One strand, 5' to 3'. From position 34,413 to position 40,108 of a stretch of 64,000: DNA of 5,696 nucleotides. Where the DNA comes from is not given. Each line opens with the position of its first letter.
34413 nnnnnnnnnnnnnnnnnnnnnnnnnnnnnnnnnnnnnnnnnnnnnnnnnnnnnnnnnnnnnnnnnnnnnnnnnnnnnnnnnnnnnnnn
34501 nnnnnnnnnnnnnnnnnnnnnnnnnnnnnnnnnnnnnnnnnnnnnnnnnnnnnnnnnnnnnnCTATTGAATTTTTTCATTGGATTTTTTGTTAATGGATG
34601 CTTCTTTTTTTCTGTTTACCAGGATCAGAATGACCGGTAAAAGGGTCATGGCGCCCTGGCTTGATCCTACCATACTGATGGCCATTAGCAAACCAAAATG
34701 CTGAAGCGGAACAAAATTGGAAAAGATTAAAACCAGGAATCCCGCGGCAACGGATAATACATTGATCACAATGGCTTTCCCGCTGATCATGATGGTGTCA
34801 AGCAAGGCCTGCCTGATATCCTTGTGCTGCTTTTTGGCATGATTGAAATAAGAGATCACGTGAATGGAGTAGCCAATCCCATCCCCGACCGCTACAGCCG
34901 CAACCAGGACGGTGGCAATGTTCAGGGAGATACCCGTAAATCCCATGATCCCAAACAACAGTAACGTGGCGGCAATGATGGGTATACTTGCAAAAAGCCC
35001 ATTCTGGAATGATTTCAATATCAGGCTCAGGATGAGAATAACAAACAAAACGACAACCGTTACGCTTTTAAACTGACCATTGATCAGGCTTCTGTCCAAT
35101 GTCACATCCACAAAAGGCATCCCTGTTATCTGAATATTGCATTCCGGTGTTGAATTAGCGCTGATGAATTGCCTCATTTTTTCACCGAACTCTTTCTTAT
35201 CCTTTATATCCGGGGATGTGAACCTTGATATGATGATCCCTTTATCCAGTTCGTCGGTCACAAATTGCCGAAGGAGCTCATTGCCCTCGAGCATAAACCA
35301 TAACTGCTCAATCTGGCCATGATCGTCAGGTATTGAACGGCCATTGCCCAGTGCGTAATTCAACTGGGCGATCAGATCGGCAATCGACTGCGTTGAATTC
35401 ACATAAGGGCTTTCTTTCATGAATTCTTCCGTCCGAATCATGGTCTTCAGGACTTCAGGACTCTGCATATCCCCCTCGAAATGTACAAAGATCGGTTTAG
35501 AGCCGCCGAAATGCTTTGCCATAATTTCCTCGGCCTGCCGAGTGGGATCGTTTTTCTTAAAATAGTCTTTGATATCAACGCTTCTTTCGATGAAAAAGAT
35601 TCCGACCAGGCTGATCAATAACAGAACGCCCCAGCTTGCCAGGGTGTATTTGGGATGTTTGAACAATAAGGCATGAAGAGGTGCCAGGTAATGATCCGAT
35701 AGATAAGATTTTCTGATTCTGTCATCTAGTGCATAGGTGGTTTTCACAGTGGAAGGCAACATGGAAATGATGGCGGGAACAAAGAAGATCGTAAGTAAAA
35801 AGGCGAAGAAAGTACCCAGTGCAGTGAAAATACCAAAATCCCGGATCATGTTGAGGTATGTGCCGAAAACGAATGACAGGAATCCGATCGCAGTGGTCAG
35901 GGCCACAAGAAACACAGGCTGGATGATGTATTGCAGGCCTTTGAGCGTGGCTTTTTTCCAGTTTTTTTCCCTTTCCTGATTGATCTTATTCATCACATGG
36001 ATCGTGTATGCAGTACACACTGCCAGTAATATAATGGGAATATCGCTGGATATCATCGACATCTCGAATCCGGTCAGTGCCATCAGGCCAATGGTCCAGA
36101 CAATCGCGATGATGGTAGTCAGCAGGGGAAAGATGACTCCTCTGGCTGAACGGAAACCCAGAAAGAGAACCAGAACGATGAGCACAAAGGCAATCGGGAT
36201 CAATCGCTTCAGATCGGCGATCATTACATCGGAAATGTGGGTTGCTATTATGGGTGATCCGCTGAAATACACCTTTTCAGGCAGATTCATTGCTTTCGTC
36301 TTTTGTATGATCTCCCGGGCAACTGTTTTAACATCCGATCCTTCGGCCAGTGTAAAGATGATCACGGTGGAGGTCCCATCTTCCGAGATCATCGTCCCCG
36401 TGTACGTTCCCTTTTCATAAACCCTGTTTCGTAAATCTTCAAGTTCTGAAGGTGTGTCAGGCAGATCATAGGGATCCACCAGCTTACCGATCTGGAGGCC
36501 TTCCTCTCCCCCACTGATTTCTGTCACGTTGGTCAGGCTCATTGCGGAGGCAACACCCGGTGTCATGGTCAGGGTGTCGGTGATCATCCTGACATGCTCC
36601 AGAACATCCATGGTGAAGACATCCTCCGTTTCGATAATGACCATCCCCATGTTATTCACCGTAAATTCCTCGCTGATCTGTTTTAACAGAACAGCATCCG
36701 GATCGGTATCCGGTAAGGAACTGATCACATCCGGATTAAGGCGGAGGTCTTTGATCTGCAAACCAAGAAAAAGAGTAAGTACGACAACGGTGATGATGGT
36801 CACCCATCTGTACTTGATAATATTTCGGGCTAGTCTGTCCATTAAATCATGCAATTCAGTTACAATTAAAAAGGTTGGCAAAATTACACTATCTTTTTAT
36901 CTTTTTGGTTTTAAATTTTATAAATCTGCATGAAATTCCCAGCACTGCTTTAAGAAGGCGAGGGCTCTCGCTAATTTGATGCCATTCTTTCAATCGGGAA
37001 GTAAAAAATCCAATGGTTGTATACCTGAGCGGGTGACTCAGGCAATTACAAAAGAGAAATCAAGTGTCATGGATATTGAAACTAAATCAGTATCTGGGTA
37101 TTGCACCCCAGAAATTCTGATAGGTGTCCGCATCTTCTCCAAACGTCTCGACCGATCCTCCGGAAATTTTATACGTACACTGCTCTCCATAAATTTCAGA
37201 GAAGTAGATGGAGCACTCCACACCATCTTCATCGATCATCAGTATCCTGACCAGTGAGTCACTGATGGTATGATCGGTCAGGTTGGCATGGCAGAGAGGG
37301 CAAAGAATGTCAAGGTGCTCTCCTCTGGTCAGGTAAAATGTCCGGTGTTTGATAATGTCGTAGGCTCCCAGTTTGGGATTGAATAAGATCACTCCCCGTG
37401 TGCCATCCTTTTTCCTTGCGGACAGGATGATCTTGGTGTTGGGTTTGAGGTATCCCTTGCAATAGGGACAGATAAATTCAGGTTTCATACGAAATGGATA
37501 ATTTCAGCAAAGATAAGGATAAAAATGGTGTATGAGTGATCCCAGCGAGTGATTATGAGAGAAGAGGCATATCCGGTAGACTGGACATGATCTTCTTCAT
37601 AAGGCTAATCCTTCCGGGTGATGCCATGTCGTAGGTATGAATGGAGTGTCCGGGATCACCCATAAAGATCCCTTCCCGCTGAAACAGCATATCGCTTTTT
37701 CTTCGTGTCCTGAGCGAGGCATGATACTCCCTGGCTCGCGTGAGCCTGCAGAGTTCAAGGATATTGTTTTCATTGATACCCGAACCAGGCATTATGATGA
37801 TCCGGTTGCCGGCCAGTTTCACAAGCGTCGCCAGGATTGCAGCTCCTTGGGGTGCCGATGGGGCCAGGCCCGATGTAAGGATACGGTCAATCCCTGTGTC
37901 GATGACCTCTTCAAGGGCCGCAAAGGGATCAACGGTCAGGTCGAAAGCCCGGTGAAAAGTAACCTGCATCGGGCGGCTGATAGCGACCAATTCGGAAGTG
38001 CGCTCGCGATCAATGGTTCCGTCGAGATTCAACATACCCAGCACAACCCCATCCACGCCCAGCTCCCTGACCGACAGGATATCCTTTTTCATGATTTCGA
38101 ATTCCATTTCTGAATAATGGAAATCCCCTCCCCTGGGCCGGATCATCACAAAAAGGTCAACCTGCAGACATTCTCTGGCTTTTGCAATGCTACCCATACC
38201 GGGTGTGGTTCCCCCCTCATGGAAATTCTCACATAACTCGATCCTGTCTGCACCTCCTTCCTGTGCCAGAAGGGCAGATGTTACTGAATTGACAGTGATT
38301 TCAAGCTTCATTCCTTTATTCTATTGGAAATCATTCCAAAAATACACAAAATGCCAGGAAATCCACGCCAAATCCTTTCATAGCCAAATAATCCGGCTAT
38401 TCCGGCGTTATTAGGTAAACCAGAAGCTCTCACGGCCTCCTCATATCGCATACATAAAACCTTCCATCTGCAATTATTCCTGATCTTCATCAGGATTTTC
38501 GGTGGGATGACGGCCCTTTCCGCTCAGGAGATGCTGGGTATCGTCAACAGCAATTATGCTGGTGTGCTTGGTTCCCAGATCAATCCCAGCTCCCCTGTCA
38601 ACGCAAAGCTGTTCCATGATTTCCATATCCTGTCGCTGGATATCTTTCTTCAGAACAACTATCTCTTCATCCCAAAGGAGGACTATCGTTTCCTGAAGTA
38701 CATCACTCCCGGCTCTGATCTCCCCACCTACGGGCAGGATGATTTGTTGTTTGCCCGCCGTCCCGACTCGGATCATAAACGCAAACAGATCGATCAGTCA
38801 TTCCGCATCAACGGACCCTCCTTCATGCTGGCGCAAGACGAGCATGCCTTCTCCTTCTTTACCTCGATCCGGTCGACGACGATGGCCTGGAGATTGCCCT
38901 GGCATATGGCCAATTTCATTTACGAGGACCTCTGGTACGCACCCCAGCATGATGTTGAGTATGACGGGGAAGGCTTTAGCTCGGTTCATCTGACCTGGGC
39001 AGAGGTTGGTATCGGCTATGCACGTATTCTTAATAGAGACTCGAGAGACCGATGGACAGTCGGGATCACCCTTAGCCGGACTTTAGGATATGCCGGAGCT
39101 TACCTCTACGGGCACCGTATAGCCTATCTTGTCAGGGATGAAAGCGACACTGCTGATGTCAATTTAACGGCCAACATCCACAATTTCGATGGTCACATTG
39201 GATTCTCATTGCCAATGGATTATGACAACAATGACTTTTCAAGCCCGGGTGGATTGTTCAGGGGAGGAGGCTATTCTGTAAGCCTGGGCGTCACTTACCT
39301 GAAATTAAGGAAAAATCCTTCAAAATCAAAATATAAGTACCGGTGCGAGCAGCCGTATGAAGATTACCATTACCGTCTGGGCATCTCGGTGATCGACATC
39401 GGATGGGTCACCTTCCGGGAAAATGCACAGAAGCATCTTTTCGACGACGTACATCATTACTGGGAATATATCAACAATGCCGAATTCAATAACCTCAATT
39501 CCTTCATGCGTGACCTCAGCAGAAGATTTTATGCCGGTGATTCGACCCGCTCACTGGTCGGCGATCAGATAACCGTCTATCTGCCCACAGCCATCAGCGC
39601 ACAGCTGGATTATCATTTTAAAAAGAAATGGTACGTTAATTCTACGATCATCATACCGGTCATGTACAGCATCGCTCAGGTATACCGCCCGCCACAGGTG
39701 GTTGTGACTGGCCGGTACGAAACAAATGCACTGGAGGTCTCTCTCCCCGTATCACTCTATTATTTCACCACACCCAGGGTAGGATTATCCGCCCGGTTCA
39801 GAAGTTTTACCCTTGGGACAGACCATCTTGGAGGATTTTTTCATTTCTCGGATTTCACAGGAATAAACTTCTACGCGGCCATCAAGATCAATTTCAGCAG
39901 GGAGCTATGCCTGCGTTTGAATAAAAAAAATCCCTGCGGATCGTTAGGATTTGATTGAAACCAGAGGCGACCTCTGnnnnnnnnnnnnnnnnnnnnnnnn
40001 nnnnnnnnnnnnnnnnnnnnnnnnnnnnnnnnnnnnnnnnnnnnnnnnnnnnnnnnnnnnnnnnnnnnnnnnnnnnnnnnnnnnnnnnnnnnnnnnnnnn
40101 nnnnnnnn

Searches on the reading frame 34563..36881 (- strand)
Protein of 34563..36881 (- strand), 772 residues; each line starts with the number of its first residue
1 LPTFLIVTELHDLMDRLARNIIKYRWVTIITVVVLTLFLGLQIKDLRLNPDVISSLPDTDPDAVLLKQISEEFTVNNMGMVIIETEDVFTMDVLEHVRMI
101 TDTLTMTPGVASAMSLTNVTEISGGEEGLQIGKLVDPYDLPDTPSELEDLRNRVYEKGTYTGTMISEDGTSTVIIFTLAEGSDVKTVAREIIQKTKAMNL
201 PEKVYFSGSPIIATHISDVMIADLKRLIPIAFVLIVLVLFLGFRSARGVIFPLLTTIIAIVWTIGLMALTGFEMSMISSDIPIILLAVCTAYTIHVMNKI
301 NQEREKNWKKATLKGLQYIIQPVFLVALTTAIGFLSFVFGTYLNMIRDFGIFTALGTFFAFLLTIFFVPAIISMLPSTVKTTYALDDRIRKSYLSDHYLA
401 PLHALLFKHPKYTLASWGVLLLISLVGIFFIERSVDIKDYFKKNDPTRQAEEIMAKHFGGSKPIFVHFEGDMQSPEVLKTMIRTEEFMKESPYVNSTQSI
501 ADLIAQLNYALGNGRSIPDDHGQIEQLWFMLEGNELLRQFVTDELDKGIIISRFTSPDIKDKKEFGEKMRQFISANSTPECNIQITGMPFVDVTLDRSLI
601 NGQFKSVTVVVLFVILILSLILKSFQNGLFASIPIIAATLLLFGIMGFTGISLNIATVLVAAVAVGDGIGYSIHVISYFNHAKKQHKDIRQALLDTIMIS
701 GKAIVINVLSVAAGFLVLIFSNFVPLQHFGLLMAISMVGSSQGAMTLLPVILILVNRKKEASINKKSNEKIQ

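Call 23: search_protein_families(library=pfam, proteins=[window:34563-36881:-], max_evalue=0.00001)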
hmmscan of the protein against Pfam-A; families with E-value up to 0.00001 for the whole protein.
window:34563-36881:- (772 aa): 3 families
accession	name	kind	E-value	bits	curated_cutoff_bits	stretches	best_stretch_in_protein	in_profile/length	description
PF03176.21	MMPL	-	1.1e-36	126.9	20.5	2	70-375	20-302/333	MMPL family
PF00873.25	ACR_tran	-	2.2e-09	36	28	1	171-371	813-1016/1021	AcrB/AcrD/AcrF family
PF12349.14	Sterol-sensing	-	1.8e-08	34.8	22.3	1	253-374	13-135/153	Sterol-sensing domain of SREBP cleavage-activation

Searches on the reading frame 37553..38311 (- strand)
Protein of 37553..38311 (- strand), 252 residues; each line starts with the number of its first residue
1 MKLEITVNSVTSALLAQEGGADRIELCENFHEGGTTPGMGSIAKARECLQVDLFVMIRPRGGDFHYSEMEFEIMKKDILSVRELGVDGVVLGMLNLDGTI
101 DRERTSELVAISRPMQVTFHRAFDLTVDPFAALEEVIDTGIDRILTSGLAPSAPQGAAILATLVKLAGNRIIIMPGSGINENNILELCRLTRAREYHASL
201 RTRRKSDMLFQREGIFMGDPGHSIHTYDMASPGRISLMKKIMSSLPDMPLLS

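Call 24: search_protein_families(library=pfam, proteins=[window:37553-38311:-], max_evalue=0.00001)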
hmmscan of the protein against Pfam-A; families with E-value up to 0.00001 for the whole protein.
window:37553-38311:- (252 aa): 1 family
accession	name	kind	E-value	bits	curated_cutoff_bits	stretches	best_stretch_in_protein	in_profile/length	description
PF03932.20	CutC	-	2.2e-65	220.4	23.3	1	1-200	1-200/202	CutC family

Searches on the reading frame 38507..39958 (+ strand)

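Call 24: search_protein_families(library=pfam, proteins=[window:38507-39958:+], max_evalue=0.00001)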
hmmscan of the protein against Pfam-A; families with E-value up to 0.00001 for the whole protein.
window:38507-39958:+ (483 aa): 1 family
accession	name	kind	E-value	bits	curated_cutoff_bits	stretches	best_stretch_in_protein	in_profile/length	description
PF18990.6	DUF5723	-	4e-26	93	26.8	1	90-439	56-376/376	Family of unknown function (DUF5723)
